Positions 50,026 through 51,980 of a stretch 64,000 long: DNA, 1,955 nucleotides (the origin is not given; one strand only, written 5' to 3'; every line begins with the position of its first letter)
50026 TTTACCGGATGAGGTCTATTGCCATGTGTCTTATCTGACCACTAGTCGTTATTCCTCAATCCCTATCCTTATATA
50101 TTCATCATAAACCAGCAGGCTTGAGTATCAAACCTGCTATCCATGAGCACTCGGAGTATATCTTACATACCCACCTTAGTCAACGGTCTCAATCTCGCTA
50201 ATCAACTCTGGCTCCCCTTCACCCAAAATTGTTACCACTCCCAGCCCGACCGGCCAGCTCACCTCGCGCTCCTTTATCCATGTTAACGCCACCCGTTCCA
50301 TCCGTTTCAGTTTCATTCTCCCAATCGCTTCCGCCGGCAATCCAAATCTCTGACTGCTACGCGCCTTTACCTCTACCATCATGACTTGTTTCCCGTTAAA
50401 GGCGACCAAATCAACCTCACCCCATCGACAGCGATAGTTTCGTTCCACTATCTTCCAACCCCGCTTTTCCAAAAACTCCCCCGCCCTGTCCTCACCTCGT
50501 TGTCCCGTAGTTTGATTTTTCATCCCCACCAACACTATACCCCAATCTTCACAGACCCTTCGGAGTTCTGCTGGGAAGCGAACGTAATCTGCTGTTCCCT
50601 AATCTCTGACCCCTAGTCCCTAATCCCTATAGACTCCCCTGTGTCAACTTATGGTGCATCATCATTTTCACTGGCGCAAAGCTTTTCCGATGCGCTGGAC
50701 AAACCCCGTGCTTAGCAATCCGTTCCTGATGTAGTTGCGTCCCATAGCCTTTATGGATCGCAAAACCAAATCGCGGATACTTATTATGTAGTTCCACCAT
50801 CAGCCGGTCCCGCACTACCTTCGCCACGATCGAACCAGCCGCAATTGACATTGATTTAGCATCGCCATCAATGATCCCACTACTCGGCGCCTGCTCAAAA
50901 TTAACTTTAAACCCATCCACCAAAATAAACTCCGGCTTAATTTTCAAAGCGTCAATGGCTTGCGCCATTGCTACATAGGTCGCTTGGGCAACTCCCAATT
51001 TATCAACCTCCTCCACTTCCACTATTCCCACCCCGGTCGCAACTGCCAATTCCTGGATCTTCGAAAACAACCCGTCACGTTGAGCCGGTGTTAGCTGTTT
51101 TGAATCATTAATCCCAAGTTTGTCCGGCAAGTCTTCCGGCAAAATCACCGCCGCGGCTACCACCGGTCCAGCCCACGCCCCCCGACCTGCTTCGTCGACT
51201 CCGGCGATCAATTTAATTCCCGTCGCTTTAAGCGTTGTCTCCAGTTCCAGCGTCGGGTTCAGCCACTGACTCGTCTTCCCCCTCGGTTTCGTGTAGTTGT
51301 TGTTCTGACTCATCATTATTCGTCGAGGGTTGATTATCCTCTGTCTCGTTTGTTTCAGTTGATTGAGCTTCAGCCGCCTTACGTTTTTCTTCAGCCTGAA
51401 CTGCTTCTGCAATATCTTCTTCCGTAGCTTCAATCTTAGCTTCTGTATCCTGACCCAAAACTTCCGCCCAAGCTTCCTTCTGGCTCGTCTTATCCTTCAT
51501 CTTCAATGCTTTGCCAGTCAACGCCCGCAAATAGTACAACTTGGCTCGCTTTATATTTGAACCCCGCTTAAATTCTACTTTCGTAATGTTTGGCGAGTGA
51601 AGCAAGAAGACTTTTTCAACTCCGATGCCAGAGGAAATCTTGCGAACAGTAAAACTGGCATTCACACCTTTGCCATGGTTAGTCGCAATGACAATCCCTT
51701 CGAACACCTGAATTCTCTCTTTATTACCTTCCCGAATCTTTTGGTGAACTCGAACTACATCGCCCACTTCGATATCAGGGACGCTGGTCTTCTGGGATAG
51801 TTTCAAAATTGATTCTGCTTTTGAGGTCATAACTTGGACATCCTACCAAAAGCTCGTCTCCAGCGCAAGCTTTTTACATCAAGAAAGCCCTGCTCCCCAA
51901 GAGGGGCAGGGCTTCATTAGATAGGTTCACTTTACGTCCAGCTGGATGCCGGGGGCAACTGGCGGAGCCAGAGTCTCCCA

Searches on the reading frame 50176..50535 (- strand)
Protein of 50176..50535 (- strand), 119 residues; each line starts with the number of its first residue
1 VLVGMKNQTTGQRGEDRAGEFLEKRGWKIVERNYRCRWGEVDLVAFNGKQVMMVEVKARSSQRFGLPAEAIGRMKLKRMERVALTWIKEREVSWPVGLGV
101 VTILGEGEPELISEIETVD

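Call 61: search_protein_families(library=pfam, proteins=[window:50176-50535:-], max_evalue=0.01)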
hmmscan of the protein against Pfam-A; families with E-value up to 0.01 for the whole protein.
window:50176-50535:- (119 aa): 5 families
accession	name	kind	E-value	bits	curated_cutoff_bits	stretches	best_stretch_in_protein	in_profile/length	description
PF02021.23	UPF0102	-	6.8e-24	84.5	23.6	1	14-88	1-71/80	Uncharacterised protein family UPF0102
PF08378.17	NERD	-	1.3e-06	29.3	22.1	1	11-65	2-63/111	Nuclease-related domain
PF01870.24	Hjc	-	0.00012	22.4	21.1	1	21-74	9-64/93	Archaeal holliday junction resolvase (hjc)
PF01939.22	NucS_C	-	0.0025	18.2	24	1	24-61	17-55/124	Endonuclease NucS C-terminal domain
PF04471.18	Mrr_cat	-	0.0049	17.4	21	1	10-74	5-64/115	Restriction endonuclease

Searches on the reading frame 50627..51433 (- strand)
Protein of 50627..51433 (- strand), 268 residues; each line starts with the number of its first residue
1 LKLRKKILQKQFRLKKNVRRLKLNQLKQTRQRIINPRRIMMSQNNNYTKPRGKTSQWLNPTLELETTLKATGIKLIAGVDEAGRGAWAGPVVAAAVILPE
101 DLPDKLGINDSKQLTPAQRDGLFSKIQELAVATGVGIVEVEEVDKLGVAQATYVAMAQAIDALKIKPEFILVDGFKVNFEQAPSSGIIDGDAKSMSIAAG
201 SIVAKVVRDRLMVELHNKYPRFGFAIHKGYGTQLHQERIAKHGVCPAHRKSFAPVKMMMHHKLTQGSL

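Call 61: search_protein_families(library=pfam, proteins=[window:50627-51433:-], max_evalue=0.01)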
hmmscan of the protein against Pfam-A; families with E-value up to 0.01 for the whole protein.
window:50627-51433:- (268 aa): 1 family
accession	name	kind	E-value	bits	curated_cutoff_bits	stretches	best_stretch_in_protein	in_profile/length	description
PF01351.25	RNase_HII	-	1.7e-41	142.7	25.8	1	77-254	1-198/199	Ribonuclease HII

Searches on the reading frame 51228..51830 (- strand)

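Call 68: search_protein_families(library=pfam, proteins=[window:51228-51830:-], max_evalue=0.01)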
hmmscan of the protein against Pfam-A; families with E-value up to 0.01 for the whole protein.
window:51228-51830:- (200 aa): 1 family
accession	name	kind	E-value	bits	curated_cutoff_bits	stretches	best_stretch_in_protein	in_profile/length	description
PF01245.26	Ribosomal_L19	-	9.6e-40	135.4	22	1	11-114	9-111/111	Ribosomal protein L19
